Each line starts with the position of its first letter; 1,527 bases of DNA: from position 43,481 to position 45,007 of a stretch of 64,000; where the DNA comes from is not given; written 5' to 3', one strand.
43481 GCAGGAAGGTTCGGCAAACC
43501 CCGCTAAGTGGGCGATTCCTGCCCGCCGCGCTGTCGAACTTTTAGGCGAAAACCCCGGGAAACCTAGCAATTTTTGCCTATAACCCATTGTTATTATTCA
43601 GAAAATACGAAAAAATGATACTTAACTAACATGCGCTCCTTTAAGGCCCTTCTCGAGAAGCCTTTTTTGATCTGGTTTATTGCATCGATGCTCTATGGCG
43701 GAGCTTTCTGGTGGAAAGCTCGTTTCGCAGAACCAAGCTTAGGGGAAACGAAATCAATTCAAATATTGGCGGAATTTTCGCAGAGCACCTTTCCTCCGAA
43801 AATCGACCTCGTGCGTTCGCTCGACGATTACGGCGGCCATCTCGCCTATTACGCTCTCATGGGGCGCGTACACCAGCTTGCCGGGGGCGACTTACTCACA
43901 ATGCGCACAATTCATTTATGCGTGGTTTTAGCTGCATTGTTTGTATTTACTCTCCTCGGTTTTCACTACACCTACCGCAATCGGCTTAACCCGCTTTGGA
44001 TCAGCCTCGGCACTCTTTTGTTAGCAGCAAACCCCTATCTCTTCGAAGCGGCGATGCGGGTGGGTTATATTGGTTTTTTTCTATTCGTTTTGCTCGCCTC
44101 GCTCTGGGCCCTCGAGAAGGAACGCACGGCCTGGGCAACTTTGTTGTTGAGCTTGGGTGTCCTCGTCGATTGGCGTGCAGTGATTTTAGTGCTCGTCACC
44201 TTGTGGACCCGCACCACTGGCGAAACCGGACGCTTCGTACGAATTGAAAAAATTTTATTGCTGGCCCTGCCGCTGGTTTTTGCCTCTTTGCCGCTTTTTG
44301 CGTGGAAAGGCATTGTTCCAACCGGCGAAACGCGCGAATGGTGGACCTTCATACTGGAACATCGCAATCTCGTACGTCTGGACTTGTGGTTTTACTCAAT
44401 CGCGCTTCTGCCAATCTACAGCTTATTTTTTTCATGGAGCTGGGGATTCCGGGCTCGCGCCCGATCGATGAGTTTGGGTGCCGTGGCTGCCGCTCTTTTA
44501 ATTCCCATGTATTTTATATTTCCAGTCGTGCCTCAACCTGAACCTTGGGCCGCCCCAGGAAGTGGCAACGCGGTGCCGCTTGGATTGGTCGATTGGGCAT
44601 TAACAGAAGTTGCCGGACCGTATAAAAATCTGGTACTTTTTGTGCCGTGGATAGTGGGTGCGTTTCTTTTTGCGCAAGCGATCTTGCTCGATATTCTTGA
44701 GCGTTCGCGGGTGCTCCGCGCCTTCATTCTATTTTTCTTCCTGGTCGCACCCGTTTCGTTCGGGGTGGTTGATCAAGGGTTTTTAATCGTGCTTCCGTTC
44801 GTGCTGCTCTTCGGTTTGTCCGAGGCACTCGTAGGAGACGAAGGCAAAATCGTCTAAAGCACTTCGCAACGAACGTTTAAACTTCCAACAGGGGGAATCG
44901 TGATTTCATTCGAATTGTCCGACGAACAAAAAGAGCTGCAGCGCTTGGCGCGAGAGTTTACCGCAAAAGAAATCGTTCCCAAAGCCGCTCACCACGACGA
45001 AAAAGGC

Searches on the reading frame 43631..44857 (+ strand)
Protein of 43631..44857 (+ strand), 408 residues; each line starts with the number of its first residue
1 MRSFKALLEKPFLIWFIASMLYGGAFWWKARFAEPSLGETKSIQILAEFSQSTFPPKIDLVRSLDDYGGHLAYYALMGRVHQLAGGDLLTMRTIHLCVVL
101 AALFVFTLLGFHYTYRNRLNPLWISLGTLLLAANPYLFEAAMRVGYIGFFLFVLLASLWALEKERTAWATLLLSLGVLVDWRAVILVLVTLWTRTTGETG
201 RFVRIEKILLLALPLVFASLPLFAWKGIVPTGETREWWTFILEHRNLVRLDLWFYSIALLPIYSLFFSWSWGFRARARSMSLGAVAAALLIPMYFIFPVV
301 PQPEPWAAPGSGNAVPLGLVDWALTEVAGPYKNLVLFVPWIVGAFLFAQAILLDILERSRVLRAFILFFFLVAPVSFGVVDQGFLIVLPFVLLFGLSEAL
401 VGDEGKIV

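Call 19: search_protein_families(library=pfam, proteins=[window:43631-44857:+], max_evalue=1)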
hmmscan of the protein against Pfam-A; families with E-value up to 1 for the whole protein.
window:43631-44857:+ (408 aa): 0 families

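Call 29: find_homologous_proteins(query=window:43631-44857:+)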
Query window:43631-44857:+ (408 aa): 23 proteins with E <= 0.001 among 8000 candidates.
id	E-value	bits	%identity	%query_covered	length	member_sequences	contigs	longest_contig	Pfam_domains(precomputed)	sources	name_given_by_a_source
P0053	1.2e-255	867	100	97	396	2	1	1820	-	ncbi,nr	ncbi:MAG TPA: hypothetical protein PLH57_09805 [Oligoflexia bacterium]|nr:hypothetical protein [Olig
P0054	8.6e-180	617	66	100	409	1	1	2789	-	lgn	-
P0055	1.2e-123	432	53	100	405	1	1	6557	-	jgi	jgi:hypothetical protein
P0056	1.0e-119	419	49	100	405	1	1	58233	-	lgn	-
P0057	1.8e-119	418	50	100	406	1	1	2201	-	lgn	-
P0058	2.2e-118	414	50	100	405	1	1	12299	-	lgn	-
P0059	1.4e-117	412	50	100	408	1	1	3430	-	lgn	-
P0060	2.9e-117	411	49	100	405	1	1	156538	-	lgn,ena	-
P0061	3.8e-115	404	50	100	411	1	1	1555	-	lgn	-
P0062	1.8e-114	401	49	100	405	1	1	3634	-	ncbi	-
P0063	3.1e-114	401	50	100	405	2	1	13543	-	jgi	jgi:hypothetical protein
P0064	1.5e-111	392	48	100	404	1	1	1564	-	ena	-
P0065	2.2e-111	391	49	100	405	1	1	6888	-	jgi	-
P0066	2.3e-111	391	48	100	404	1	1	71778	-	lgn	-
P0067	1.5e-109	385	47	100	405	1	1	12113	-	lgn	-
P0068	1.4e-107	379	48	100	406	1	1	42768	-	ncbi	ncbi:MAG: hypothetical protein AB1540_05785 [Bdellovibrionota bacterium]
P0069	1.0e-102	363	45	100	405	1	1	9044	-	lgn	-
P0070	6.3e-102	360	50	90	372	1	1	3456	-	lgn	-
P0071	1.4e-100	356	45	98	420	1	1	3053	-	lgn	-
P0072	2.7e-98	348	41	100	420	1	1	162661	-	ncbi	-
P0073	4.5e-97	344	43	100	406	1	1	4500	-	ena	-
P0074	1.1e-79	287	39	97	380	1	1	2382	-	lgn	-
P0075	5.7e-54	202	36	99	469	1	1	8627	-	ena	-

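Call 32: search_solved_structures(query=A3, max_evalue=10)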
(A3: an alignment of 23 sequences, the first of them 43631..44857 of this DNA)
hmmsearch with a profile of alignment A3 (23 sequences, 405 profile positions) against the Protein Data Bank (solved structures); distinct sequences matched with E-value up to 10: 0.

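Call 33: search_protein_families(library=pfam, alignment_id=A3, max_evalue=1)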
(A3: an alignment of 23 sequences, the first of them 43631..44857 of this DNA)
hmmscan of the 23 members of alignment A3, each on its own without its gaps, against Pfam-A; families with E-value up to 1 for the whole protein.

A. member 1, window:43631-44857:+ (408 aa): 0 families

B. families by the number of members that match (of 23 scanned): 4 families
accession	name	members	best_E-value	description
PF06728.19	PIG-U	1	0.00076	GPI transamidase subunit PIG-U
PF09594.16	GT87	1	0.028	Glycosyltransferase family 87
PF21484.3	Chp1-like_PIN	1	0.066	Chromo domain-containing protein 1-like, PIN domain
PF25258.1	DUF7859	1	0.41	Family of unknown function (DUF7859)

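Call 50: search_protein_families(library=pfam, proteins=[P0066, P0067, P0068, P0069, P0070, P0071, P0072, P0073, P0074, P0075], max_evalue=1)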
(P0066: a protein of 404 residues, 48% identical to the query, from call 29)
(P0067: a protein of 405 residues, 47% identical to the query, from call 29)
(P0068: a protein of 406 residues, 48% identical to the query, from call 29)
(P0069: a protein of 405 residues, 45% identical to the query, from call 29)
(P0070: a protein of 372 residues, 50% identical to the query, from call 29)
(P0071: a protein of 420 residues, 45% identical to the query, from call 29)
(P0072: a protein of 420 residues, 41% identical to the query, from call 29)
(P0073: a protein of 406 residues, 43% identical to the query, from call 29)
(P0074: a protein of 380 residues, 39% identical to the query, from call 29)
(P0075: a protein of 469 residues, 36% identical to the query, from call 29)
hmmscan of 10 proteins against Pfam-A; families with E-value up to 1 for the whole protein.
P0066 (404 aa): 0 families

P0067 (405 aa): 0 families

P0068 (406 aa): 1 family
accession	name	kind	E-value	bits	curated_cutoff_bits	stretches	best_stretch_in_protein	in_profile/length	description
PF25258.1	DUF7859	-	0.41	11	27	0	10-26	12-28/49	Family of unknown function (DUF7859)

P0069 (405 aa): 0 families

P0070 (372 aa): 0 families

P0071 (420 aa): 0 families

P0072 (420 aa): 1 family
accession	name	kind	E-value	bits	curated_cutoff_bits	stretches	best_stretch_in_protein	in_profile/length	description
PF21484.3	Chp1-like_PIN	-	0.066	13.6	27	1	3-68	21-87/148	Chromo domain-containing protein 1-like, PIN domain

P0073 (406 aa): 0 families

P0074 (380 aa): 1 family
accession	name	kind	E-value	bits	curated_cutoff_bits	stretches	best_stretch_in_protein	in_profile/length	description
PF09594.16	GT87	-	0.028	14.6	25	1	79-258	19-198/237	Glycosyltransferase family 87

P0075 (469 aa): 0 families

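Call 51: search_protein_families(library=ncbifam, alignment_id=A3, max_evalue=1)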
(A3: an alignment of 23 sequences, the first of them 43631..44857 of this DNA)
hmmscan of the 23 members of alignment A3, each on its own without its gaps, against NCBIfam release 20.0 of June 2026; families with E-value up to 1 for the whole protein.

A. member 1, window:43631-44857:+ (408 aa): 0 families

B. families by the number of members that match (of 23 scanned): 4 families
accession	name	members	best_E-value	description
NF046093.1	AZOBR_p60025_fam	11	7.6e-07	AZOBR_p60025 family cell surface glycopolymer formation protein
TIGR02721.1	ycfN_thiK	1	0.052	thiamine kinase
NF033560.1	merT_RC607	1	0.12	mercuric transport protein MerT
NF051857.1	transpos_IS110_2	1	0.15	IS110 family transposase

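Call 52: search_protein_families(library=ncbifam, proteins=[P0054, P0055, P0056, P0058, P0060, P0063, P0066, P0068, P0072, P0074], max_evalue=0.1)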
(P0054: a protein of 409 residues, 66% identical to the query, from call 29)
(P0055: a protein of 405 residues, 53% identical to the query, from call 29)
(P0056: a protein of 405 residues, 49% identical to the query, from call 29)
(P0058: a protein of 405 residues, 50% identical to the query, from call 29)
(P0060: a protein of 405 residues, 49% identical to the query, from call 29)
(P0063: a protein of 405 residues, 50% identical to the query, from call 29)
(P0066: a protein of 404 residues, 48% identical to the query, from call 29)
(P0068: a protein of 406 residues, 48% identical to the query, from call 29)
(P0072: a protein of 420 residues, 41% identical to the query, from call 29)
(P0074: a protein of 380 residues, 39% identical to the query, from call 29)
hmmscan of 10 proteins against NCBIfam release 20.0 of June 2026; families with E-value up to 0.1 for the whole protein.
P0054 (409 aa): 0 families

P0055 (405 aa): 0 families

P0056 (405 aa): 1 family
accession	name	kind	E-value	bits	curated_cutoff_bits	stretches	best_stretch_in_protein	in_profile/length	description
NF046093.1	AZOBR_p60025_fam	subfamily_domain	0.00093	18.5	150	1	83-212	105-225/232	AZOBR_p60025 family cell surface glycopolymer formation protein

P0058 (405 aa): 1 family
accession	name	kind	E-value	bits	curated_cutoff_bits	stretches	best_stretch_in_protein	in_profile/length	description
NF046093.1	AZOBR_p60025_fam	subfamily_domain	0.00014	21.2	150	1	91-202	113-220/232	AZOBR_p60025 family cell surface glycopolymer formation protein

P0060 (405 aa): 1 family
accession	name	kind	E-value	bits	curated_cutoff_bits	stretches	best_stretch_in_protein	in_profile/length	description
NF046093.1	AZOBR_p60025_fam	subfamily_domain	0.0013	18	150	1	84-201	106-219/232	AZOBR_p60025 family cell surface glycopolymer formation protein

P0063 (405 aa): 1 family
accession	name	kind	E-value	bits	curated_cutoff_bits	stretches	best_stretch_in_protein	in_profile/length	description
NF046093.1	AZOBR_p60025_fam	subfamily_domain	0.0002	20.6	150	1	69-200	94-218/232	AZOBR_p60025 family cell surface glycopolymer formation protein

P0066 (404 aa): 0 families

P0068 (406 aa): 1 family
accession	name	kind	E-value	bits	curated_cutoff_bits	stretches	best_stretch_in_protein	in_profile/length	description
NF046093.1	AZOBR_p60025_fam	subfamily_domain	0.0062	15.8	150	1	81-201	104-218/232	AZOBR_p60025 family cell surface glycopolymer formation protein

P0072 (420 aa): 0 families

P0074 (380 aa): 1 family
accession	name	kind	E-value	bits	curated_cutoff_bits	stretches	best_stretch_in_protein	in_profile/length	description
NF046093.1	AZOBR_p60025_fam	subfamily_domain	2.5e-05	23.6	150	1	65-208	97-229/232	AZOBR_p60025 family cell surface glycopolymer formation protein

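Call 64: search_solved_structures(query=P0074, max_evalue=10)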
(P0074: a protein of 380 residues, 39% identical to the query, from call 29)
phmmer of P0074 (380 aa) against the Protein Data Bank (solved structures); distinct sequences matched with E-value up to 10: 0.

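Call 80: search_dna_similar(query=P0074, collection=plasmids, mode=protein, max_evalue=1, max_rows=20)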
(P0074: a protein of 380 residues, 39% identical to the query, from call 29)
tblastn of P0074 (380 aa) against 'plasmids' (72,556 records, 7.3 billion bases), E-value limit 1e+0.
No match.

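Call 89: search_protein_families(library=padloc, proteins=[window:43631-44857:+], max_evalue=0.1)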
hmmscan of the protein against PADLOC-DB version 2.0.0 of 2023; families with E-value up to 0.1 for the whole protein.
window:43631-44857:+ (408 aa): 0 families

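Call 90: search_protein_families(library=phrogs, proteins=[window:43631-44857:+], max_evalue=0.1)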
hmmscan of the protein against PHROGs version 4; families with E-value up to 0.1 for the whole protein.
window:43631-44857:+ (408 aa): 0 families
